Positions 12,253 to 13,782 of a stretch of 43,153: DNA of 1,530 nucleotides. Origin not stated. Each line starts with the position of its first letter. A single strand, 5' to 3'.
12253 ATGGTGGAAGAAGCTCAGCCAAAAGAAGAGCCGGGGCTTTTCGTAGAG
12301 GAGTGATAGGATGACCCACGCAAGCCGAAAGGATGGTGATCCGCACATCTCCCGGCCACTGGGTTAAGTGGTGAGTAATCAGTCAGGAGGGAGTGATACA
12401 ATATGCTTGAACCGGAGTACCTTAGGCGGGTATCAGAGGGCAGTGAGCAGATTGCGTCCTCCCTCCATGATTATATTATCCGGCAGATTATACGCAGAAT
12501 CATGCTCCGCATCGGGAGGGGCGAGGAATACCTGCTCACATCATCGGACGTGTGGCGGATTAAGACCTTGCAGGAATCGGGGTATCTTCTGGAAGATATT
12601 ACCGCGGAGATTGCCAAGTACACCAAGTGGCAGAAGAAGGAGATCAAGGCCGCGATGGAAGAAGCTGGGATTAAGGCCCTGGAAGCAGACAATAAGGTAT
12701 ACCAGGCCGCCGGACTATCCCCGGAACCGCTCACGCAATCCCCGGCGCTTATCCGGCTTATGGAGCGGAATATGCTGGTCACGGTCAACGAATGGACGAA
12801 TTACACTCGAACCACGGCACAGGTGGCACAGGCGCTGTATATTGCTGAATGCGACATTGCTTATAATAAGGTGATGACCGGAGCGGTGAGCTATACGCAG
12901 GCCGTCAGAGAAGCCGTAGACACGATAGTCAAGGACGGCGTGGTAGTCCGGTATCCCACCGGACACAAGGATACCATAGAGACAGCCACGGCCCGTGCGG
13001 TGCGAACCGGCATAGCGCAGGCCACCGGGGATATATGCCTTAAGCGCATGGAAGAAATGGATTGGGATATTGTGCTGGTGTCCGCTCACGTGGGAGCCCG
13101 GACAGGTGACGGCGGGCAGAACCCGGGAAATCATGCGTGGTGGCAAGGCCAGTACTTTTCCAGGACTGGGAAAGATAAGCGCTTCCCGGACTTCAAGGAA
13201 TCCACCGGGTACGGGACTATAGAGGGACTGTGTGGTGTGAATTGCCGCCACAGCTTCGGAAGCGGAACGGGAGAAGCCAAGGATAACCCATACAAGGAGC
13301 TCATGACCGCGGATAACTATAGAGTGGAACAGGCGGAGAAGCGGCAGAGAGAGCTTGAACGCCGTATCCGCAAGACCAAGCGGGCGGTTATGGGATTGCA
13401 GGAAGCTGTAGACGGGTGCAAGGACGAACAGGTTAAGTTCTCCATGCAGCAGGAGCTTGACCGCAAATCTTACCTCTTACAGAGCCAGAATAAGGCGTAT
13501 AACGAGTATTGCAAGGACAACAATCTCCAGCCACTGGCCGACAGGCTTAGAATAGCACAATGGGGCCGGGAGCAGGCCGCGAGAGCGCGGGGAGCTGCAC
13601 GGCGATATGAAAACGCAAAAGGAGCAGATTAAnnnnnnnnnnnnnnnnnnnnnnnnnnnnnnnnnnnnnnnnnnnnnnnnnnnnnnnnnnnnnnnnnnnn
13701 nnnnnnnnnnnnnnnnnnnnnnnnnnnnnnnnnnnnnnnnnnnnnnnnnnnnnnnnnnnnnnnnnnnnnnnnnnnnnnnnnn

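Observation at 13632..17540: About 4 kb island of orphan genes, with two internal terminators, inserted in the middle of the head-morphogenesis module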

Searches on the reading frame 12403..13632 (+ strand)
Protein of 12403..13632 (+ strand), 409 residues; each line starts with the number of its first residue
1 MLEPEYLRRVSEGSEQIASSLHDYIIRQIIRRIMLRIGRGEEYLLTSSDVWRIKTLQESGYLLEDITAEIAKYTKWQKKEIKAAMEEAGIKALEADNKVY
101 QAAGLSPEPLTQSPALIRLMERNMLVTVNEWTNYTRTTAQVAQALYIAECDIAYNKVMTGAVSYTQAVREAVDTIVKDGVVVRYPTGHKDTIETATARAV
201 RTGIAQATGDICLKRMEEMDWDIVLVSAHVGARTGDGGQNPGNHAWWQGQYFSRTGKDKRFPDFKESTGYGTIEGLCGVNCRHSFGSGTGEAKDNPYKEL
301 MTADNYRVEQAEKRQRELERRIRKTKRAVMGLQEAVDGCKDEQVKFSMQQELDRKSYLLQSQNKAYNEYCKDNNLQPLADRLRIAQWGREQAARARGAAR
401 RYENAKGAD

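Call 6: search_protein_families(library=pfam, proteins=[window:12403-13632:+], max_evalue=1)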
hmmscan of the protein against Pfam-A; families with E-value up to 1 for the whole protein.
window:12403-13632:+ (409 aa): 5 families
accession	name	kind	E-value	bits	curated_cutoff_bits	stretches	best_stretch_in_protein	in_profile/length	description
PF06152.16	Phage_min_cap2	-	7.4e-73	246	26.3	1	2-354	1-349/366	Phage minor capsid protein 2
PF22882.2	GT-D-like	-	0.00088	19.1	27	1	34-232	22-185/210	GT-D fold-like domain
PF24307.1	DUF7486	-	0.078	12.9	27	1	49-134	64-148/154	Family of unknown function (DUF7486)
PF11129.13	EIAV_Rev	-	0.13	12.9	25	0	307-368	53-115/134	Rev protein of equine infectious anaemia virus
PF24627.1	PUMA_CC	-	0.2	12.1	30.1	1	307-338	23-54/74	PUMA coiled-coil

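Call 7: search_protein_families(library=phrogs, proteins=[window:12403-13632:+], max_evalue=0.1)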
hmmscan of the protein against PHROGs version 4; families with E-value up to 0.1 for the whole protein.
window:12403-13632:+ (409 aa): 2 families
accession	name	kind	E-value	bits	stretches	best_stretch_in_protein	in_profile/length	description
phrog_581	-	head and packaging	1.5e-85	289.3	1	1-399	19-396/564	minor head protein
phrog_27183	-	unknown function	0.073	13.9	1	285-372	24-109/196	-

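Call 84: search_dna_similar(query=window:12403-13632:+, collection=phages, mode=protein, max_rows=25, max_evalue=1e-10)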
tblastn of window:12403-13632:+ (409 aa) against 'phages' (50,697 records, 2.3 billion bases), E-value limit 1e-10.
Records with a match: 53; places in all: 53; records where one place covers at least 80% of the query: 19.
Best place of each record, by identity: 60-80% 5; <60% 48.
By first word of the organism name: Bacillus 17; Bacteriophage 15; Clostridium 8; Latilactobacillus 4; Clostridioides 2; Faecalibacterium 2; Dulem 1; Blautia 1; Roseburia 1; bajarodcaudo 1; and 1 more.
By host as written in the record: - 19; Clostridium difficile 6; Bacillus thuringiensis 4; Bacillus cereus 4; Faecalibacterium prausnitzii 2; Bacillus sp. S4 2; Varecia variegata 1; Blautia coccoides 1; and 14 more.
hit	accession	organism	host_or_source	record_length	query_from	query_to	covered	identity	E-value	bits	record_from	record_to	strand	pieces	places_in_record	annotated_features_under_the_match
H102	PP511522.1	Dulem virus 35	Varecia variegata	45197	1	407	100%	68.1%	5e-170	533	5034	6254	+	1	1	minor capsid protein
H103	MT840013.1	Bacteriophage sp.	human fecal samples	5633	1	409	100%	67.5%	3e-172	531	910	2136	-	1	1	record has no annotation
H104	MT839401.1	Bacteriophage sp.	human fecal samples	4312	1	409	100%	66.3%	7e-172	522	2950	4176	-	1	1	record has no annotation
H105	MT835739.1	Bacteriophage sp.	human fecal samples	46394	1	409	100%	64.7%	3e-158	499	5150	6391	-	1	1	record has no annotation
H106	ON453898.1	Blautia phage Montmirail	Blautia coccoides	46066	1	382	93%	56.5%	3e-138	441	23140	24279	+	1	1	minor head protein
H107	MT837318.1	Bacteriophage sp.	human fecal samples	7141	119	407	71%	73.7%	4e-135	432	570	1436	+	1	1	record has no annotation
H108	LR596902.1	Roseburia phage Jekyll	-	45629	1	384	94%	30.0%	3e-40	158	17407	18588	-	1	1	minor capsid protein | neck protein Ne1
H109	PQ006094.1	bajarodcaudo virus 3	Neotoma bryanti feces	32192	44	384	81%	34.5%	6e-23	178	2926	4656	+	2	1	minor capsid protein (x2) | hypothetical protein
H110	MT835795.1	Bacteriophage sp.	human fecal samples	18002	45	384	83%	33.4%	3e-49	184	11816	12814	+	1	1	record has no annotation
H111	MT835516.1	Bacteriophage sp.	human fecal samples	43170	49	404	87%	31.0%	3e-35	144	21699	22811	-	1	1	record has no annotation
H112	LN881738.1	Clostridium phage slur17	Escherichia coli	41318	51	384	82%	30.5%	1e-29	127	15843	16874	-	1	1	Phage minor capsid protein 2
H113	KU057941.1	Clostridium phage CDSH1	Clostridium difficile AIU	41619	51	384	82%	30.5%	1e-29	127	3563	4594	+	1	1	minor capsid protein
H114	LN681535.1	Clostridium phage phiCD111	Clostridium difficile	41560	51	384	82%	30.5%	2e-29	126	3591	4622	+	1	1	Minor capsid protein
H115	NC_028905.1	Clostridium phage phiCD111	Clostridium difficile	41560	51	384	82%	30.5%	2e-29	126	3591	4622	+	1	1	minor head protein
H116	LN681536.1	Clostridium phage phiCD146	Clostridium difficile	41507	51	384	82%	30.3%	2e-28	123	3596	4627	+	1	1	Minor capsid protein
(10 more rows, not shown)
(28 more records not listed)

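Call 85: get_annotated_region(hit=H106, flank=9000)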
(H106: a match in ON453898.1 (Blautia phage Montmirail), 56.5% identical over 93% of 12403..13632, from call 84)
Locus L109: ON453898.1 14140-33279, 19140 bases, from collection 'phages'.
description: Blautia phage Montmirail, complete genome.
organism: Blautia phage Montmirail (NCBI taxid 2951970)
taxonomy: Viruses
host: Blautia coccoides; source: feces; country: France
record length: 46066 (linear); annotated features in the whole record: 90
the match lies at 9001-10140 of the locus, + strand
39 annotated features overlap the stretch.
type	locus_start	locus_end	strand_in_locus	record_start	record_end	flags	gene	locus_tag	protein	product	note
CDS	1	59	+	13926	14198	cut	-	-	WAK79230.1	replication initiation protein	rasttk_feature_creation_tool=/opt/patric-common/ runtime/bin/phanotate version 1.5.0; HHpred against PHROGS v3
CDS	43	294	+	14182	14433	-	-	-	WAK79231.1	hypothetical protein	rasttk_feature_creation_tool=/opt/patric-common/ runtime/bin/phanotate version 1.5.0; ...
CDS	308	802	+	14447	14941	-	-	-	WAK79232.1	hypothetical protein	rasttk_feature_creation_tool=/opt/patric-common/ runtime/bin/phanotate version 1.5.0; ...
CDS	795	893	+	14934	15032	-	-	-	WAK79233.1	hypothetical protein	rasttk_feature_creation_tool=/opt/patric-common/ runtime/bin/phanotate version 1.5.0; ...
CDS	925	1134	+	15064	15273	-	-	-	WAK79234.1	hypothetical protein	rasttk_feature_creation_tool=/opt/patric-common/ runtime/bin/phanotate version 1.5.0; ...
CDS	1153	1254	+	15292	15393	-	-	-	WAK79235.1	hypothetical protein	rasttk_feature_creation_tool=/opt/patric-common/ runtime/bin/phanotate version 1.5.0; ...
CDS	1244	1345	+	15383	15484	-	-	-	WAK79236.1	HTH DNA binding protein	rasttk_feature_creation_tool=/opt/patric-common/ runtime/bin/phanotate version 1.5.0; HHpred against PHROGS v3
CDS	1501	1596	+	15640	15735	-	-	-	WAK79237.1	hypothetical protein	rasttk_feature_creation_tool=/opt/patric-common/ runtime/bin/phanotate version 1.5.0; ...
CDS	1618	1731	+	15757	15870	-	-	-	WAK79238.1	hypothetical protein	rasttk_feature_creation_tool=/opt/patric-common/ runtime/bin/phanotate version 1.5.0; ...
CDS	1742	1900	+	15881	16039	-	-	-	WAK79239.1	hypothetical protein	rasttk_feature_creation_tool=/opt/patric-common/ runtime/bin/phanotate version 1.5.0; ...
CDS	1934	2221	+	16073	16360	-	-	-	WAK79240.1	hypothetical protein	rasttk_feature_creation_tool=/opt/patric-common/ runtime/bin/phanotate version 1.5.0; ...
CDS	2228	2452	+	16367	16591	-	-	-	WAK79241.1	hypothetical protein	rasttk_feature_creation_tool=/opt/patric-common/ runtime/bin/phanotate version 1.5.0; ...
CDS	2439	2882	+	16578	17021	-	-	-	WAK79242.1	transcriptional regulator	rasttk_feature_creation_tool=/opt/patric-common/ runtime/bin/phanotate version 1.5.0; HHpred against PHROGS v3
CDS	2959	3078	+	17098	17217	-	-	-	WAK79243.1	hypothetical protein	rasttk_feature_creation_tool=/opt/patric-common/ runtime/bin/phanotate version 1.5.0; ...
CDS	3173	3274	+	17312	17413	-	-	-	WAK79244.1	hypothetical protein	rasttk_feature_creation_tool=/opt/patric-common/ runtime/bin/phanotate version 1.5.0; ...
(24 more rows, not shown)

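Call 110: get_annotated_region(hit=H102, flank=7000)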
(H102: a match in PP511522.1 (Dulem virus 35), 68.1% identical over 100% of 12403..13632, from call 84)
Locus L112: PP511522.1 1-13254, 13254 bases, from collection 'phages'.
description: Dulem virus 35 isolate Duke_24FS_4, complete genome.
organism: Dulem virus 35 (NCBI taxid 3145753)
taxonomy: Viruses; Duplodnaviria; Heunggongvirae; Uroviricota; Caudoviricetes
host: Varecia variegata; source: feces; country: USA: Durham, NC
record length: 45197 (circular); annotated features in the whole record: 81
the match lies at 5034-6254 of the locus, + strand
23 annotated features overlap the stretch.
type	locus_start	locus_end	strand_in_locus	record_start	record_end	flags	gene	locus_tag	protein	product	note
CDS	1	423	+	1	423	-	-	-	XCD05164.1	terminase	-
CDS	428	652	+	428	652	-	-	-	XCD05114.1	hypothetical protein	-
CDS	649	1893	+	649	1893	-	-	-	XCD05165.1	terminase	-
CDS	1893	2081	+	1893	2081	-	-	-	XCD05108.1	hypothetical protein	-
CDS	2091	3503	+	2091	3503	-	-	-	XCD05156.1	portal protein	-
CDS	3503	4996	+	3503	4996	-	-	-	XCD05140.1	hypothetical protein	-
CDS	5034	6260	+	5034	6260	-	-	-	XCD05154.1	minor capsid protein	-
CDS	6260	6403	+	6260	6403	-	-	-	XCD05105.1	hypothetical protein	-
CDS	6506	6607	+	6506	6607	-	-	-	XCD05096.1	hypothetical protein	-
CDS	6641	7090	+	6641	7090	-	-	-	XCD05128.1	hypothetical protein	-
CDS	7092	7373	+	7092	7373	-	-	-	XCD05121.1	hypothetical protein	-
CDS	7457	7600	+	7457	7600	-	-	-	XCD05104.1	hypothetical protein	-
CDS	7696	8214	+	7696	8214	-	-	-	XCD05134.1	hypothetical protein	-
CDS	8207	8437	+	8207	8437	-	-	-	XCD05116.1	hypothetical protein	-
CDS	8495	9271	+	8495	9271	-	-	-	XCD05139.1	hypothetical protein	-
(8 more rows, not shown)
